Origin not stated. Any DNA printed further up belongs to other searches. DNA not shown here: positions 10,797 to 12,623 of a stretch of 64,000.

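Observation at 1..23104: An Arn-like lipid-linked aminopentose pathway that appears to feed four predicted GT-C transferases (two AftD-like giants and two ArnT-like proteins)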

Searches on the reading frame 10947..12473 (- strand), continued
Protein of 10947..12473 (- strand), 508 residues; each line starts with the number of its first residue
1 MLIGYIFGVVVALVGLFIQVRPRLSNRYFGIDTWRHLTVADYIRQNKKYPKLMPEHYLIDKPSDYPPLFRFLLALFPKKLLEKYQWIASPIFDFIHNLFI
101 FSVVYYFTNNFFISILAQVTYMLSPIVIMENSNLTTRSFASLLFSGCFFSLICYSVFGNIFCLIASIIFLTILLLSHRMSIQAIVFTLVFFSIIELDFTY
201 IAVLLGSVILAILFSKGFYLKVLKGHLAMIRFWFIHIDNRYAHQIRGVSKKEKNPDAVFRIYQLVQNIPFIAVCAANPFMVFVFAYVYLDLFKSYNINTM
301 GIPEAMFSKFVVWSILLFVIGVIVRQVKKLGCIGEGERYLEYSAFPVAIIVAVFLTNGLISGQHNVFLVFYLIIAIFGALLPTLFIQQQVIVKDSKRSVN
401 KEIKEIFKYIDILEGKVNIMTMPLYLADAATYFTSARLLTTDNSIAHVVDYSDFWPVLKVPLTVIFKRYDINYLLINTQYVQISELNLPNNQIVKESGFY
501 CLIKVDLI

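Call 81: fold_search(model_id=the predicted structure, library=pdb)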
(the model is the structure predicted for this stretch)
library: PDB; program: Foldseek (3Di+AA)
matches with E <= 10: 233; with E <= 0.001: 24
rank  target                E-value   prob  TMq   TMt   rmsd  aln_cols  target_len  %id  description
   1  6s7t_A                3.6e-07  1.00  0.60  0.45  13.9       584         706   11  Cryo-EM structure of human oligosaccharyltransferase complex OST-B (released 2019-12-18)
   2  8agc_A                6.3e-07  1.00  0.57  0.43  17.4       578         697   12  Structure of yeast oligosaccharylransferase complex with lipid-linked oligosaccharide and non-acceptor peptide bound (released 2022-12-07)
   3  7oci_F                6.5e-07  1.00  0.59  0.49  11.6       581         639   13  Cryo-EM structure of yeast Ost6p containing oligosaccharyltransferase complex (released 2022-02-16)
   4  6ezn_F                7.1e-07  1.00  0.56  0.45  14.1       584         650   14  Cryo-EM structure of the yeast oligosaccharyltransferase (OST) complex (released 2018-01-17)
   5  8age_A                8.1e-07  1.00  0.57  0.47  10.9       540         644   13  Structure of yeast oligosaccharylransferase complex with acceptor peptide bound (released 2022-12-07)
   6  9n9j_I                1.9e-06  1.00  0.56  0.42  18.4       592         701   10  Structure of a GRP94 folding intermediate engaged with a CCDC134- and FKBP11-bound secretory translocon (released 2025-11-19)
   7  5gmy_A                1.9e-06  1.00  0.55  0.35  14.9       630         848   12  Crystal structure of the Archaeoglobus fulgidus oligosaccharyltransferase (O29867_ARCFU) tethered with an acceptor pep (released 2017-02-01)
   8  3wak                  2.3e-06  1.00  0.59  0.37  11.9       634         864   11  Crystal structure of the Archaeoglobus fulgidus oligosaccharyltransferase (O29867_ARCFU) in the apo form (released 2013-10-30)
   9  6ftg_5                2.9e-06  1.00  0.59  0.48  15.8       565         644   10  Subtomogram average of OST-containing ribosome-translocon complexes from canine rough microsomal membranes (released 2018-03-21)
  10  8pn9_A                3.4e-06  1.00  0.59  0.47  14.3       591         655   13  Structure of human oligosaccharyltransferase OST-A complex bound to NGI-1 (released 2024-05-08)
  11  5f15                  5.5e-06  1.00  0.54  0.52   9.7       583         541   12  Crystal Structure of ArnT from Cupriavidus metallidurans bound to Undecaprenyl phosphate (released 2016-02-17)
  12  8b6l_I                6.0e-06  1.00  0.59  0.45  14.6       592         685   12  Subtomogram average of the human Sec61-TRAP-OSTA-translocon (released 2022-12-07)
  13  6s7o_A                6.5e-06  1.00  0.60  0.48   8.7       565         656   11  Cryo-EM structure of human oligosaccharyltransferase complex OST-A (released 2019-12-18)
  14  7zlg_A                1.2e-05  1.00  0.59  0.47   9.8       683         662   12  Cryo-EM structure of C-mannosyltransferase CeDPY19, in complex with acceptor peptide and bound to CMT2-Fab and anti-Fa (released 2023-01-11)
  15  7zli_A                1.2e-05  1.00  0.53  0.42  16.1       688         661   12  Cryo-EM structure of C-mannosyltransferase CeDPY19, in complex with Dol25-P-Man and bound to CMT2-Fab and anti-Fab nan (released 2023-01-11)
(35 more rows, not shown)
